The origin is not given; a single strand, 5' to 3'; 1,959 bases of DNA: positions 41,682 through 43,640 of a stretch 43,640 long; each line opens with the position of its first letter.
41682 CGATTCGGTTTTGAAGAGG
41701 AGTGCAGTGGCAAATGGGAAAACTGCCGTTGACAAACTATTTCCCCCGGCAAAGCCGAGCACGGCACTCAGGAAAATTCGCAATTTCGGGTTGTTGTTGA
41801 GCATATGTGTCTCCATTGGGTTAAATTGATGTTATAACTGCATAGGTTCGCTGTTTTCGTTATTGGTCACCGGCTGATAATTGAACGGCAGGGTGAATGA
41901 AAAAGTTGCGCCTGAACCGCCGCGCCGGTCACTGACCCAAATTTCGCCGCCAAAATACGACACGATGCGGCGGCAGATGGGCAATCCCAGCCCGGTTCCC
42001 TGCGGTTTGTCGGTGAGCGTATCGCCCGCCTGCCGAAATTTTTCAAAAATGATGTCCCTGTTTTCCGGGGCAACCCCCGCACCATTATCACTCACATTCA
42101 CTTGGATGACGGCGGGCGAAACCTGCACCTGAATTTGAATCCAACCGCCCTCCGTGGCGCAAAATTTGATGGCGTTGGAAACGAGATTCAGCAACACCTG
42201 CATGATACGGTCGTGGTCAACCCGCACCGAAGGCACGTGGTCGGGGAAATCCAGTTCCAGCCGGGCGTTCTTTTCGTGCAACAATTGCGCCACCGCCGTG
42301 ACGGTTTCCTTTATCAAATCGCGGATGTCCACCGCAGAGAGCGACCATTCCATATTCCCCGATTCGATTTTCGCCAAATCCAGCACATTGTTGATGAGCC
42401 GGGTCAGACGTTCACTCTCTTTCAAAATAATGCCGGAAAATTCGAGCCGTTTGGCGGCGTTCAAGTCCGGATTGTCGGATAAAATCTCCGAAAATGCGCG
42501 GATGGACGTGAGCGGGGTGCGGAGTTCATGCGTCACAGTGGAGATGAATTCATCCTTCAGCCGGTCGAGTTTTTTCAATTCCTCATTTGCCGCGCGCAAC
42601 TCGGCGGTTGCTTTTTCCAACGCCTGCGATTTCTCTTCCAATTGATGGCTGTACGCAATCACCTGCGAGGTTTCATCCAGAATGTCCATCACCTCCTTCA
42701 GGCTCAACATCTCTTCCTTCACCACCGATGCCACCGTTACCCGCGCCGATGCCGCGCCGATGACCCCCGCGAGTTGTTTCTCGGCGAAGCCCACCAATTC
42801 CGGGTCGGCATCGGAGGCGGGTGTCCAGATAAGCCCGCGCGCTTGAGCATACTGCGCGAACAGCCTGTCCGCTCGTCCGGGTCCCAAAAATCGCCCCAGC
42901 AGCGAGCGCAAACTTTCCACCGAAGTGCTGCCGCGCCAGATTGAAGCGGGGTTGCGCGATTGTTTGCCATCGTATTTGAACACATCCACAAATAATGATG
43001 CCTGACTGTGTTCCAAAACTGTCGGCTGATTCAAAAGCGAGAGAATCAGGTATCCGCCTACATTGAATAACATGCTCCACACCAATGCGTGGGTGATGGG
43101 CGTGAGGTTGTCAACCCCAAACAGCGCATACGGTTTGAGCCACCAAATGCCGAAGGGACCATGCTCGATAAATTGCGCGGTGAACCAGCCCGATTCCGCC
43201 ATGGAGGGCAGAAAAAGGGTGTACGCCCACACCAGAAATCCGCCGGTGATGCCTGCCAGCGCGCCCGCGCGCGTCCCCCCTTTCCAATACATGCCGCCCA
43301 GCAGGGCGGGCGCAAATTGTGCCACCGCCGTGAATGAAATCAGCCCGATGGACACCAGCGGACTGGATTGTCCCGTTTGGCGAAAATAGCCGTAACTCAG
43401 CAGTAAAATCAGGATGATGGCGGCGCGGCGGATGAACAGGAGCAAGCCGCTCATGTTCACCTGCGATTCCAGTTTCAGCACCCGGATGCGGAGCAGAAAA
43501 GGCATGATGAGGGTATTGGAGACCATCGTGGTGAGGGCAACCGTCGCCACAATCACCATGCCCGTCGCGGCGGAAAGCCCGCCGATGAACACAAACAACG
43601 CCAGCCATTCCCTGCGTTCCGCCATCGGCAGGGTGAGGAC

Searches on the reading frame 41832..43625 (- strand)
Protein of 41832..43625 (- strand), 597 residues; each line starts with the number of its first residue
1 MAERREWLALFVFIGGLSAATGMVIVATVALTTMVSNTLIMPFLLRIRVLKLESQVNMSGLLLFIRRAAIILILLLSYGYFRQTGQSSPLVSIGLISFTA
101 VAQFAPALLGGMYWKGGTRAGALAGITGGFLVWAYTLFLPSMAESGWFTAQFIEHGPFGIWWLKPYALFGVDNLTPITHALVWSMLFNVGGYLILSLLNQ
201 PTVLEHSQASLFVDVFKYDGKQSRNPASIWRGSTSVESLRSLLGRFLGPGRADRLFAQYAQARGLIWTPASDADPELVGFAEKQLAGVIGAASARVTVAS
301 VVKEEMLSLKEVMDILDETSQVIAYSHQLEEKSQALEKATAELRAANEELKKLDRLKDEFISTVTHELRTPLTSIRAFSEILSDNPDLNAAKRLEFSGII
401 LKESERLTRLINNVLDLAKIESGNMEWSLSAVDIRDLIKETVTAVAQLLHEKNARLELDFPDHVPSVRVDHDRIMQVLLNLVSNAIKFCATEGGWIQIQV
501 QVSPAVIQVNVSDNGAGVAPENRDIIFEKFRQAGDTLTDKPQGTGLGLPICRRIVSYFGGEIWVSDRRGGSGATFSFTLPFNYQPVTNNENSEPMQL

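Call 3: search_protein_families(library=pfam, proteins=[window:41832-43625:-], max_evalue=0.1)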
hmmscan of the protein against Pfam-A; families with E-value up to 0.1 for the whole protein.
window:41832-43625:- (597 aa): 7 families
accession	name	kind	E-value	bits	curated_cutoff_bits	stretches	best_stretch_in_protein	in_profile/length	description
PF02518.31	HATPase_c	-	9.4e-28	97.3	26.4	1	470-581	2-109/111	Histidine kinase-, DNA gyrase B-, and HSP90-like ATPase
PF00512.31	HisKA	-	4.1e-19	68.8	26.9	1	357-423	2-66/66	His Kinase A (phospho-acceptor) domain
PF13589.12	HATPase_c_3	-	0.04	14.4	25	1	476-523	5-50/137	Histidine kinase-, DNA gyrase B-, and HSP90-like ATPase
PF16789.10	YscO-like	-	0.05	14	27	1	314-368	85-139/161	YscO-like protein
PF02050.21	FliJ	-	0.056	14.1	28.4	0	324-361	63-100/123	Flagellar FliJ protein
PF13581.12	HATPase_c_2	-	0.064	13.7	27.4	0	482-556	40-110/127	Histidine kinase-like ATPase domain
PF08066.17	PMC2NT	-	0.078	14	23.3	0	375-446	4-76/91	PMC2NT (NUC016) domain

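Call 4: search_protein_families(library=ncbifam, proteins=[window:41832-43625:-], max_evalue=0.1)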
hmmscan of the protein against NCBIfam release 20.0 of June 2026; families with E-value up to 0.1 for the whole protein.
window:41832-43625:- (597 aa): 87 families (the best 25 are shown)
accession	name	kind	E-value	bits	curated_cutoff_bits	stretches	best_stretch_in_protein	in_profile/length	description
NF046044.1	PnpS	equivalog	7.4e-59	199.7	400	1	297-580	112-390/390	two-component system histidine kinase PnpS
NF033092.0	HK_WalK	equivalog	6.1e-54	183.6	725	1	349-581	364-594/594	cell wall metabolism sensor histidine kinase WalK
NF047874.1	MASE3_PAS_HK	subfamily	2.5e-52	178.5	560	1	318-590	364-634/655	MASE3 domain-containing sensor histidine kinase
TIGR02956.1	TMAO_torS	equivalog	3.8e-52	177.5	676.5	1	308-584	417-685/967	TMAO reductase system sensor histidine kinase/response regulator TorS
TIGR02966.1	phoR_proteo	equivalog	2.6e-48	164.8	334.2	1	349-579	106-333/333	phosphate regulon sensor histidine kinase PhoR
NF038297.2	hybrid_HK_HrmK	equivalog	1.6e-47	162.5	725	1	312-588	190-464/607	hybrid histidine kinase/response regulator HrmK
NF006800.0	PRK09303.1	equivalog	4e-47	161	342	1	324-581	118-377/383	histidine kinase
NF047465.1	hybrid_HK_LvrA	exception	1e-45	156.1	1200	1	315-593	160-433/819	hybrid histidine kinase/response regulator LvrA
NF008318.0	PRK11107.1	equivalog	6.2e-44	150.3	890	1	328-592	264-529/920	two-component sensor histidine kinase BarA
NF040691.1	MtrAB_MtrB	equivalog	6.3e-43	147.5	450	1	333-582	247-493/507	MtrAB system histidine kinase MtrB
NF008468.0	PRK11360.1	equivalog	9.7e-43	146.4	646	1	342-584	379-611/616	two-component system sensor histidine kinase AtoS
NF045911.1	TCSHisKinNblS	equivalog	3.5e-42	144.5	1000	1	352-580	383-619/621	two-component system sensor histidine kinase NblS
NF011874.0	PRK15347.1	equivalog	6.6e-42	143.6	852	1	328-583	372-616/921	two component system sensor kinase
NF008312.0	PRK11100.1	equivalog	8.5e-42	143.6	356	1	293-579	197-472/477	two-component system sensor histidine kinase CreC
NF008302.0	PRK11091.1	equivalog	1.6e-40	139.1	838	1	342-584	268-508/779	aerobic respiration two-component sensor histidine kinase ArcB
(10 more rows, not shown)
